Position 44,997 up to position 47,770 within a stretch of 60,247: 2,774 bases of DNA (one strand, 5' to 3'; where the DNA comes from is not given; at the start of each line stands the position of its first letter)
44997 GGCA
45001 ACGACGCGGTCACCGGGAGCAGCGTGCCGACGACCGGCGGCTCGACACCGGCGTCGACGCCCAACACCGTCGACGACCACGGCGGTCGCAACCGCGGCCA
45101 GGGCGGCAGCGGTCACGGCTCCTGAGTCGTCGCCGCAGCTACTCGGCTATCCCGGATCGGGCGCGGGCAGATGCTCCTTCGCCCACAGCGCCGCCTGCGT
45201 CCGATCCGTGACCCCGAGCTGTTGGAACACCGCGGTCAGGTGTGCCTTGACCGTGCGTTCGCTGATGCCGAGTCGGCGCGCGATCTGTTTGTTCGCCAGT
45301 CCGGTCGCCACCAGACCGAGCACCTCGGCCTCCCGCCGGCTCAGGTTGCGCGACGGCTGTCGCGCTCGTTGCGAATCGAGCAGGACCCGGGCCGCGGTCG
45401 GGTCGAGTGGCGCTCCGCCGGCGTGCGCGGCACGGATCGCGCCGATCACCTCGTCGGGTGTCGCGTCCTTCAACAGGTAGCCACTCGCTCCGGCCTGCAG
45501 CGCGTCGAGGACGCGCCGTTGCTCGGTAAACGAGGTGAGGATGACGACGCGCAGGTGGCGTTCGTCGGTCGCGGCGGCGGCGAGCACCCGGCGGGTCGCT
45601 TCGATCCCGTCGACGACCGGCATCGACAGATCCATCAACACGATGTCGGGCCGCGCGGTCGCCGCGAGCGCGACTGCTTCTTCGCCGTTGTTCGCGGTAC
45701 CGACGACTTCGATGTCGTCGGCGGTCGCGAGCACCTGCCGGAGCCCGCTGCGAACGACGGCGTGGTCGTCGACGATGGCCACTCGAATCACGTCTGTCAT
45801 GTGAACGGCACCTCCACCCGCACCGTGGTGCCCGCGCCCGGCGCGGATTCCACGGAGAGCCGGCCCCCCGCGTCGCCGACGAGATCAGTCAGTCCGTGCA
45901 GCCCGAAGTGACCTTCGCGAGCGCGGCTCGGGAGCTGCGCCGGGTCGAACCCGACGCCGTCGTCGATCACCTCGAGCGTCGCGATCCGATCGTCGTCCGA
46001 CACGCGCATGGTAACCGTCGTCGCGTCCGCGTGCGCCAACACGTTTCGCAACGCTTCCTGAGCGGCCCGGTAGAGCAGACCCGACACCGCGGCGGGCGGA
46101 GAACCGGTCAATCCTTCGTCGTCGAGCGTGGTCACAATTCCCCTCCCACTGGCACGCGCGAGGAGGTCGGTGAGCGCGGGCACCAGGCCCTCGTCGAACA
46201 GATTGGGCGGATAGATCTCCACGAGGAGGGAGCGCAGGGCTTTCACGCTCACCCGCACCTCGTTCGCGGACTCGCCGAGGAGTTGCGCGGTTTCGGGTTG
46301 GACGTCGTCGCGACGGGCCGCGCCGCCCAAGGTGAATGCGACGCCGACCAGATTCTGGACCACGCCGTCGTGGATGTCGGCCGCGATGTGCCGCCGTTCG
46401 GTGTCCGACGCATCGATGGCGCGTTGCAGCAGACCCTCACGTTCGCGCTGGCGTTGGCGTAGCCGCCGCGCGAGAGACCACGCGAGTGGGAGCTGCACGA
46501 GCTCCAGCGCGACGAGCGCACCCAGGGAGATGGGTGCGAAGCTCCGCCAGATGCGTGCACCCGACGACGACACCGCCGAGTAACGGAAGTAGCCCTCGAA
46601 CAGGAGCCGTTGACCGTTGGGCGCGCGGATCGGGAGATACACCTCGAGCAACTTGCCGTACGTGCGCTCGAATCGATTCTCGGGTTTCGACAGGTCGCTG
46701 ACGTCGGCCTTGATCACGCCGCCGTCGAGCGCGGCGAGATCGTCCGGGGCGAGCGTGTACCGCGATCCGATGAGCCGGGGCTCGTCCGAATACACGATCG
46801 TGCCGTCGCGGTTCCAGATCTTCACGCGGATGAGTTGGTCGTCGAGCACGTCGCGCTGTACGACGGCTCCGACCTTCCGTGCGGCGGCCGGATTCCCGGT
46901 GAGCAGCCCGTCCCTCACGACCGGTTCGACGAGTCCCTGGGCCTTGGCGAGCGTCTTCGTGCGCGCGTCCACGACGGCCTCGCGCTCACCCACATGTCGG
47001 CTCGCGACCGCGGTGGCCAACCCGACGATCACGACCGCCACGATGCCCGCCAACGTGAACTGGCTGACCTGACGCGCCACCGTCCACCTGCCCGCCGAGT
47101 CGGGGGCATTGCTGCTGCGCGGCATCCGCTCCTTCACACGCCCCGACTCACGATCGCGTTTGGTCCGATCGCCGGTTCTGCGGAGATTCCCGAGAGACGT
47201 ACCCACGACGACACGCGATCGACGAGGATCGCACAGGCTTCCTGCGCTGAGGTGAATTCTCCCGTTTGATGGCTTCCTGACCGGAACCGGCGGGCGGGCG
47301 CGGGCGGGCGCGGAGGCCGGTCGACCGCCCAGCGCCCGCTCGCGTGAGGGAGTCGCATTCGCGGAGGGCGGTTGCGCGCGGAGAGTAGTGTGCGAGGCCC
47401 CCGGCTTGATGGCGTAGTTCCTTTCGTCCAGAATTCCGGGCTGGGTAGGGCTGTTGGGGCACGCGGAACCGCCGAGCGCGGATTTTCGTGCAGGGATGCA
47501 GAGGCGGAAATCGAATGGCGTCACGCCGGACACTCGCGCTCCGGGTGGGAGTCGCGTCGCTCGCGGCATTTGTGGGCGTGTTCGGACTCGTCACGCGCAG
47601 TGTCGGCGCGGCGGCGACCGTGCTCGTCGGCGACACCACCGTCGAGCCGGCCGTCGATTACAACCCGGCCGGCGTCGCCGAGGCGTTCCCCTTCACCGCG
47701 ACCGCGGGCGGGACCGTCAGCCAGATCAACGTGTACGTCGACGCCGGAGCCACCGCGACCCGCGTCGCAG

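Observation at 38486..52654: Candidate extracellular copper-oxidase locus: two giant multidomain oxidases + DDHG-repeat protein + two-component system + MauE-like protein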

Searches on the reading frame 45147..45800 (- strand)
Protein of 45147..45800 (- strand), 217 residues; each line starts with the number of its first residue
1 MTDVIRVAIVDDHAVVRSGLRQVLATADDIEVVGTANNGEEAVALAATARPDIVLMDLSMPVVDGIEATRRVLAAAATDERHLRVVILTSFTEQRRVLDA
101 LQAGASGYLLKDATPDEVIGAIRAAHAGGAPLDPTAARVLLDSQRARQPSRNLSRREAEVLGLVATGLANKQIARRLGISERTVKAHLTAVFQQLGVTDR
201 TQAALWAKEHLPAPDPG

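Call 7: search_protein_families(library=pfam, proteins=[window:45147-45800:-], max_evalue=0.01)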
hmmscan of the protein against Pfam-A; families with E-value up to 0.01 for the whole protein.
window:45147-45800:- (217 aa): 8 families
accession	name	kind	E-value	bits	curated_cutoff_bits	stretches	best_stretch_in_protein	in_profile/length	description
PF00072.30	Response_reg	-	2.6e-26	92.4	30.2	1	7-122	1-110/111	Response regulator receiver domain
PF00196.25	GerE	-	1.3e-21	76.4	23.5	1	152-207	2-57/57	Bacterial regulatory proteins, luxR family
PF13384.12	HTH_23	-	1.5e-06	28.2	24.6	1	155-185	5-35/50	Homeodomain-like domain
PF08281.18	Sigma70_r4_2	-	2.8e-06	27.3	25.7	1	153-189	11-48/54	Sigma-70, region 4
PF04545.22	Sigma70_r4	-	0.00039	20.3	24.1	1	153-195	5-48/50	Sigma-70, region 4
PF13551.12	HTH_29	-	0.00096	19.6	28.1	1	159-185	3-30/64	Winged helix-turn helix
PF13412.12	HTH_24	-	0.0013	18.7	21.9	1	167-188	17-38/48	Winged helix-turn-helix DNA-binding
PF13518.12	HTH_28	-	0.0018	18.8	25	0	159-186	4-31/52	Helix-turn-helix domain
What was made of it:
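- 45147..45800 (-): NarL/LuxR-type response regulator. Pfam Response_reg plus GerE (call 7).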

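Call 59: search_protein_families(library=ncbifam, proteins=[window:45147-45797:-], max_evalue=0.001)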
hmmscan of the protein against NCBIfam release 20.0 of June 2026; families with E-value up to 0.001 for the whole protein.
window:45147-45797:- (216 aa): 101 families (the best 25 are shown)
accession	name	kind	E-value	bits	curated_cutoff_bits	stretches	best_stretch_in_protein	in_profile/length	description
NF007935.0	PRK10651.1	equivalog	2.9e-50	170.5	250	1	4-209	7-213/216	two-component system response regulator NarL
NF047785.1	respo_reg_MadR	equivalog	4.9e-48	163.2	300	1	4-206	1-203/209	MadR family response regulator transcription factor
NF052445.1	RespRegMctR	equivalog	1.2e-46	158.7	300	1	4-200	2-193/205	two-component system response regulator MctR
NF007018.1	PRK09483.1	equivalog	4.4e-41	140.9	280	1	4-198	2-195/217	UvrY/SirA/GacA family response regulator transcription factor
NF007708.0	PRK10403.1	equivalog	9.2e-38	129.8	343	1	4-204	7-206/215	nitrate/nitrite response regulator protein NarP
NF011896.0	PRK15369.1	equivalog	5.2e-35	121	242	1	4-207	4-205/211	two component system response regulator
NF007685.0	PRK10360.1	equivalog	8.8e-31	107.2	258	1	4-200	2-186/196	response regulator transcription factor UhpA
NF041830.1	RR_TF_ErdR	exception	4.7e-28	98.4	390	1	6-205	4-204/213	response regulator transcription factor ErdR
NF001965.0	PRK00742.1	subfamily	1.1e-25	90.6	293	1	3-112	3-109/357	chemotaxis-specific protein-glutamate methyltransferase CheB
NF009206.0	PRK12555.1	subfamily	4e-25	88.5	342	1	4-106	1-100/340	chemotaxis-specific protein-glutamate methyltransferase CheB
NF041367.1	CheY_Halo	equivalog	6e-23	81.4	200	1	6-122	1-111/114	chemotaxis protein CheY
NF007403.0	PRK09935.1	equivalog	2.6e-22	79.5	271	1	6-207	6-205/210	fimbria biosynthesis transcriptional regulator FimZ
NF006900.1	PRK09390.1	equivalog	2.7e-21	76.1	255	1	5-194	6-185/203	response regulator FixJ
NF007419.0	PRK09958.1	equivalog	3.1e-21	75.9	251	1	7-196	4-188/204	acid-sensing system DNA-binding response regulator EvgA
TIGR02875.1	spore_0_A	equivalog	3.8e-19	69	200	1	3-127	2-124/262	sporulation transcription factor Spo0A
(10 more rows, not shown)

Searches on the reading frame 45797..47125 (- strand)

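Call 59: search_protein_families(library=ncbifam, proteins=[window:45797-47125:-], max_evalue=0.001)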
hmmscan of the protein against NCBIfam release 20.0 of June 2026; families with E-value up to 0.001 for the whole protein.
window:45797-47125:- (442 aa): 9 families
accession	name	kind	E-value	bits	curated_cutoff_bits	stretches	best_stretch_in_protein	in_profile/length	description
NF052443.1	SensHisKinMctS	equivalog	1.3e-35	122.6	700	1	194-440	201-447/457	two-component system sensor histidine kinase MctS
NF008649.0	PRK11644.1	equivalog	4.6e-22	78.4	408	1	218-440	278-495/499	signal transduction histidine-protein kinase/phosphatase UhpB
NF052531.1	Strep_LiaS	equivalog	2e-20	73.3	450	1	226-441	115-327/328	envelope stress sensor histidine kinase LiaS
NF047786.1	his_kin_MadS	equivalog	1.1e-15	57.7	500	1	222-440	211-434/434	MadS family sensor histidine kinase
NF007896.0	PRK10600.1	equivalog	1.8e-14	53.3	578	1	242-438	389-582/598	nitrate/nitrite two-component system sensor histidine kinase NarX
NF047322.1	HK_morpho_MacS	equivalog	3.6e-14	52.7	300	1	229-440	166-367/367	MacS family sensor histidine kinase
NF008184.0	PRK10935.1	equivalog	2.9e-09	36.1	553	1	243-439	363-557/565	nitrate/nitrite two-component system sensor histidine kinase NarQ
NF041210.1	his_kin_PieS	equivalog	9.4e-05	21.6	850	0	360-441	374-470/474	two component system sensor histidine kinase PieS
NF010411.0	PRK13837.1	equivalog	0.00037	18.6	647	1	379-441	605-675/828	two-component system VirA-like sensor kinase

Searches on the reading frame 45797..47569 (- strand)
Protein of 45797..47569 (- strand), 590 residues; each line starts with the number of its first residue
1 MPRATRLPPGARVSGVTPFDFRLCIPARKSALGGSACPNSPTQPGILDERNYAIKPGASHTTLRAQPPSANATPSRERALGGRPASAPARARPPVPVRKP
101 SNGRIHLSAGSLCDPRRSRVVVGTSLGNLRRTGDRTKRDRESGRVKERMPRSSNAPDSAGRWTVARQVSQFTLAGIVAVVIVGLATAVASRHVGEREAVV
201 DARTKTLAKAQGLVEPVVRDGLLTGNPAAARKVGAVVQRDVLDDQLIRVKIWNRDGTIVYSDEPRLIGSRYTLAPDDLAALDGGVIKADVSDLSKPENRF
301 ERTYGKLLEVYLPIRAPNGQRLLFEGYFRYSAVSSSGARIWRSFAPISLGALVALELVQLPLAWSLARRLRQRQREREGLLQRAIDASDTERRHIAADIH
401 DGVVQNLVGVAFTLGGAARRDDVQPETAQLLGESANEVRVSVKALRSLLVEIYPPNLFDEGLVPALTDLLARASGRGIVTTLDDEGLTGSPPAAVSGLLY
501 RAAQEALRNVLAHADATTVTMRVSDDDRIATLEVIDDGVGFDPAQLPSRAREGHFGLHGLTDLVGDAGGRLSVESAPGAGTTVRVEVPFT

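Call 7: search_protein_families(library=pfam, proteins=[window:45797-47569:-], max_evalue=0.01)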
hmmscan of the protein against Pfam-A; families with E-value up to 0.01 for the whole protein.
window:45797-47569:- (590 aa): 3 families
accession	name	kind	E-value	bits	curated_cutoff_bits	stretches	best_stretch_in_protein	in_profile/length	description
PF02518.31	HATPase_c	-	2.2e-13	51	26.4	1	498-589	5-109/111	Histidine kinase-, DNA gyrase B-, and HSP90-like ATPase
PF07730.19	HisKA_3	-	9e-09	36.2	24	1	391-456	1-67/68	Histidine kinase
PF13581.12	HATPase_c_2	-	3.3e-06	27.6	27.4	1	502-573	35-114/127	Histidine kinase-like ATPase domain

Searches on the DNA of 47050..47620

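Call 82: search_rna_families(source=window, start=47050, end=47620, threshold=evalue, max_evalue=1)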
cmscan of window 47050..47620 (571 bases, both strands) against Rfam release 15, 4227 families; matches with E-value up to 1: 0.
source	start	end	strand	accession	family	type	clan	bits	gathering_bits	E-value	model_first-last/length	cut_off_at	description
